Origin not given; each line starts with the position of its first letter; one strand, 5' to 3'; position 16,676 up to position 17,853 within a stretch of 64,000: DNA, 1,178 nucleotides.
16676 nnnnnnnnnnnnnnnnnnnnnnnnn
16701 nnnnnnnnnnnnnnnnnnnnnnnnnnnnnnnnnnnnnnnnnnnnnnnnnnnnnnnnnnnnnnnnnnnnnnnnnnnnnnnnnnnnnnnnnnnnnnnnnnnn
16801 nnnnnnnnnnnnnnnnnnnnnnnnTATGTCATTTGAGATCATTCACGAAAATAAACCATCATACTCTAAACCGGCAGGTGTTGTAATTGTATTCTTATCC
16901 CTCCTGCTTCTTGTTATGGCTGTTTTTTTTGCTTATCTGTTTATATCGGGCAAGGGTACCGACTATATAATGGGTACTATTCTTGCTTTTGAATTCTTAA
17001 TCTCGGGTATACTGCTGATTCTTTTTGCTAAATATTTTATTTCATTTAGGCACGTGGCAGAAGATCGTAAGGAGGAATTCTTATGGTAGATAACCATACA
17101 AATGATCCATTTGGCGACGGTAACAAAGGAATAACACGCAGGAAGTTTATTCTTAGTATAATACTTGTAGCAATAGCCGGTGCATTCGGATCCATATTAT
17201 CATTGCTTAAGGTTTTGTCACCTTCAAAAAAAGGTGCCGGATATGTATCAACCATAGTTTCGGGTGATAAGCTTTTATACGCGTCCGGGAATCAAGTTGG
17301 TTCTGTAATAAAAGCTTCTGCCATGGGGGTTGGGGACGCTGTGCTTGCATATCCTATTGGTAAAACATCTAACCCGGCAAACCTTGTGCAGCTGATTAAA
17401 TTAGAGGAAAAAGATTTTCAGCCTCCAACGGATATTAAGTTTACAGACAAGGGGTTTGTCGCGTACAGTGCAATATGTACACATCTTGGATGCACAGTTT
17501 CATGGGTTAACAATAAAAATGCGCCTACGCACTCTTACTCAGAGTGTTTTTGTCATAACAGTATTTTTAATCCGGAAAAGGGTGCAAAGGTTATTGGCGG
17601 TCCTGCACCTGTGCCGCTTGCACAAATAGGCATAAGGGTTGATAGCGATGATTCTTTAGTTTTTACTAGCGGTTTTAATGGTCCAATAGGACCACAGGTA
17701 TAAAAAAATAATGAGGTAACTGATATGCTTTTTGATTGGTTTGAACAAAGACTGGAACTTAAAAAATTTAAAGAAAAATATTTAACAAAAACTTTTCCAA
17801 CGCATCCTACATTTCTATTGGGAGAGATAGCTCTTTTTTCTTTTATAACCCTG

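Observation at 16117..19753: Tightly coupled five-gene bc-type complex: pentaheme cyt c, small membrane subunit, Tat-Rieske, long cytochrome b, second pentaheme cyt c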

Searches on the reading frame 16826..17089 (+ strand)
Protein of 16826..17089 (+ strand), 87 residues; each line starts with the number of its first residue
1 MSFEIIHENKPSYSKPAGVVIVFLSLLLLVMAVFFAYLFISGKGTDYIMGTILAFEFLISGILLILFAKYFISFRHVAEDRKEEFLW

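Call 3: search_protein_families(library=pfam, proteins=[window:16826-17089:+], max_evalue=0.01)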
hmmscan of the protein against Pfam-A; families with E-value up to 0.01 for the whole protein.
window:16826-17089:+ (87 aa): 5 families
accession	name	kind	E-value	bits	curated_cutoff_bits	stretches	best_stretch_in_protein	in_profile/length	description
PF24002.1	DUF7318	-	1.9e-05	25.2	27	1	6-81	11-91/128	Family of unknown function (DUF7318)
PF13903.11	Claudin_2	-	0.0013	19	29.1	1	19-80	92-151/192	PMP-22/EMP/MP20/Claudin tight junction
PF01127.27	Sdh_cyt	-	0.0018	18.8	25.8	1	18-80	30-94/122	Succinate dehydrogenase/Fumarate reductase transmembrane subunit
PF00003.28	7tm_3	-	0.0035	17.5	33.5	1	12-72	2-62/251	7 transmembrane sweet-taste receptor of 3 GCPR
PF05767.17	Pox_A14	-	0.0098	16.5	27.7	0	21-66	14-60/93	Poxvirus virion envelope protein A14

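Call 4: search_protein_families(library=ncbifam, proteins=[window:16826-17089:+], max_evalue=0.01)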
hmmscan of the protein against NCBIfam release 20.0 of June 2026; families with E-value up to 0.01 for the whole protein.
window:16826-17089:+ (87 aa): 1 family
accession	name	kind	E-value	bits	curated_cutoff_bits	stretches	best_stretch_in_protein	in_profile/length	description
NF045993.1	MAG0130_MAG3770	subfamily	0.0089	16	85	1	18-70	21-74/140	MAG0130/MAG3770 family membrane protein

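Call 70: search_protein_families(library=pfam, alignment_id=A3, max_evalue=0.01)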
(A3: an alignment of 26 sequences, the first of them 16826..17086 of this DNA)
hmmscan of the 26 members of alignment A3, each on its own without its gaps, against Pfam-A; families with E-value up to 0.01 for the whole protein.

A. member 1, window:16826-17086:+ (87 aa): 5 families
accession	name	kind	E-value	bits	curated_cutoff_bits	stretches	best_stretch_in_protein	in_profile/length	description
PF24002.1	DUF7318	-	1.9e-05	25.2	27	1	6-81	11-91/128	Family of unknown function (DUF7318)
PF13903.11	Claudin_2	-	0.0013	19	29.1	1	19-80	92-151/192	PMP-22/EMP/MP20/Claudin tight junction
PF01127.27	Sdh_cyt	-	0.0018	18.8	25.8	1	18-80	30-94/122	Succinate dehydrogenase/Fumarate reductase transmembrane subunit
PF00003.28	7tm_3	-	0.0035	17.5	33.5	1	12-72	2-62/251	7 transmembrane sweet-taste receptor of 3 GCPR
PF05767.17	Pox_A14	-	0.0098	16.5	27.7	0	21-66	14-60/93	Poxvirus virion envelope protein A14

B. families by the number of members that match (of 26 scanned): 10 families
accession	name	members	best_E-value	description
PF24002.1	DUF7318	22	7.2e-08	Family of unknown function (DUF7318)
PF13903.11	Claudin_2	2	0.0013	PMP-22/EMP/MP20/Claudin tight junction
PF01226.23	Form_Nir_trans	2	0.0066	Formate/nitrite transporter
PF24284.1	DUF7472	1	0.0003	Family of unknown function (DUF7472)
PF01127.27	Sdh_cyt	1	0.0018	Succinate dehydrogenase/Fumarate reductase transmembrane subunit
PF00902.23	TatC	1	0.0028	Sec-independent protein translocase protein (TatC)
PF06687.17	SUR7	1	0.0033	SUR7/PalI family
PF00003.28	7tm_3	1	0.0035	7 transmembrane sweet-taste receptor of 3 GCPR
PF07332.16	Phage_holin_3_6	1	0.0068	Putative Actinobacterial Holin-X, holin superfamily III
PF05767.17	Pox_A14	1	0.0098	Poxvirus virion envelope protein A14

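Call 71: search_solved_structures(query=A3, max_evalue=10)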
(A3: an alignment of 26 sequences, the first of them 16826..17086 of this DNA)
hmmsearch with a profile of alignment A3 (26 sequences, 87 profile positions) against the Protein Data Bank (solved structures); distinct sequences matched with E-value up to 10: 0.

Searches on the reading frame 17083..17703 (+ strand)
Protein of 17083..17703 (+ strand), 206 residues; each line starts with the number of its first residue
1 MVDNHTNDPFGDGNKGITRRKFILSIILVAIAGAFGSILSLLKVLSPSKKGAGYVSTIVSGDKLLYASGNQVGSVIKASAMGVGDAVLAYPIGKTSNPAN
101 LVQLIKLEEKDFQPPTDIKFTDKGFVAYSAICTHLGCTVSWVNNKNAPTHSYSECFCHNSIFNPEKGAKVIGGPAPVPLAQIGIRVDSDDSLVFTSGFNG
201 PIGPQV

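Call 3: search_protein_families(library=pfam, proteins=[window:17083-17703:+], max_evalue=0.01)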
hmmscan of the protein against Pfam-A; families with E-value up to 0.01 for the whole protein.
window:17083-17703:+ (206 aa): 1 family
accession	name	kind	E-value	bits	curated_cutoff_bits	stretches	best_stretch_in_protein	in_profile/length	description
PF00355.32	Rieske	-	7.4e-07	29.4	20.3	1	122-181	33-86/88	Rieske [2Fe-2S] domain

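Call 4: search_protein_families(library=ncbifam, proteins=[window:17083-17703:+], max_evalue=0.01)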
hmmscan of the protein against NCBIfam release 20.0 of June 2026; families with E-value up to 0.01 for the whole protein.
window:17083-17703:+ (206 aa): 7 families
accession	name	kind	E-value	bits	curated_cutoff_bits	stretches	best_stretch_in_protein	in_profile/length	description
NF050121.1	bc1_QcrA_actin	exception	1.8e-25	90.1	275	1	14-205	118-316/319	cytochrome bc1 complex Rieske iron-sulfur subunit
NF045928.1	Cytb6fFeSPetC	equivalog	3.5e-14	52.6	250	1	16-195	11-164/179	cytochrome b6-f complex iron-sulfur subunit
NF010001.0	PRK13474.1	subfamily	1.2e-12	47.5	154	1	120-195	98-162/178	cytochrome b6-f complex iron-sulfur subunit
TIGR02694.1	arsenite_ox_S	equivalog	7.7e-12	45.2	95.65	1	121-197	47-117/129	arsenate reductase (azurin) small subunit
TIGR03171.1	soxL2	equivalog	1.8e-11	43.6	582.1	2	18-142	62-195/321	Rieske iron-sulfur protein SoxL2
TIGR01416.1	Rieske_proteo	equivalog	1.5e-10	41.4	97.4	1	18-189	2-170/176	ubiquinol-cytochrome c reductase iron-sulfur subunit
NF041174.1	SDX_Thmprot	equivalog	0.0021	18.2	170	1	122-170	33-77/109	sulredoxin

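Call 28: search_solved_structures(query=window:17083-17703:+, max_evalue=0.001)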
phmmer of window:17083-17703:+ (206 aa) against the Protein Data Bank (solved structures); distinct sequences matched with E-value up to 0.001: 34.
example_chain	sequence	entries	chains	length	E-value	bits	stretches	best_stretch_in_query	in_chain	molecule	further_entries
3fou_A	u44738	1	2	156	1e-19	74.6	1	59-205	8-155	Quinol-cytochrome c reductase, Rieske iron-sulfur subunit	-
1nyk_A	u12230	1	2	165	1.3e-19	74.3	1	59-205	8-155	Rieske iron-sulfur protein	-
3azc_A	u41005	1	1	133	7.9e-10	42.3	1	127-196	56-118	Cytochrome b6-f complex iron-sulfur subunit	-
7zxy_D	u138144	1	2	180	1.2e-09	41.7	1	122-196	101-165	Cytochrome b6-f complex iron-sulfur subunit 2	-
7q21_A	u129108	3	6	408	1.3e-09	41.7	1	93-205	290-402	Cytochrome bc1 complex Rieske iron-sulfur subunit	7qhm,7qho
7r0w_D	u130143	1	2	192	1.5e-09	41.4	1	122-196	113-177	Rieske domain, PetC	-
9wcx_V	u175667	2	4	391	2.8e-09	40.5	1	120-205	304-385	Cytochrome bc1 complex Rieske iron-sulfur subunit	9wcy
7rh5_Y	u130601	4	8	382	3.3e-09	40.3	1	120-205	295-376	Cytochrome bc1 complex Rieske iron-sulfur subunit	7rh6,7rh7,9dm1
6hwh_A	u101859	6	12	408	3.7e-09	40.1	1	120-205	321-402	Ubiquinol-cytochrome c reductase iron-sulfur subunit | Cytochrome bc1 complex cytochrome c subunit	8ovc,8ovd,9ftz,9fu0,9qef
6adq_A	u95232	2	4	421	3.9e-09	40.1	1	120-205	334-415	Rieske iron-sulfur protein QcrA | Cytochrome bc1 complex Rieske iron-sulfur subunit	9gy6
7e1v_M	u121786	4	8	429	4.5e-09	39.9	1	119-205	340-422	Cytochrome bc1 complex Rieske iron-sulfur subunit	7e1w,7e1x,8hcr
8r3a_B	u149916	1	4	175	2.7e-08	37.3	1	122-198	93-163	Arsenite oxidase small subunit AioB Rieske [2Fe-2S] cluster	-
1g8k_B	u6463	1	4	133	4.2e-08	36.7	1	121-201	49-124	ARSENITE OXIDASE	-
8hn2_A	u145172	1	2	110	4.5e-08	36.6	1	125-190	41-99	Cytochrome b6-f complex iron-sulfur subunit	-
1g8j_B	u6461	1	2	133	4.5e-08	36.6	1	121-201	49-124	ARSENITE OXIDASE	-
9rk3_A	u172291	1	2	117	4.5e-07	33.3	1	124-194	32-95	Similar to Rieske 2Fe-2S iron sulfur protein (Cytochrome b6-F complex)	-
9rk4_A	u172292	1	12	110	7.7e-07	32.6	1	124-202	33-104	Similar to the Rieske Protein II of bc1 complex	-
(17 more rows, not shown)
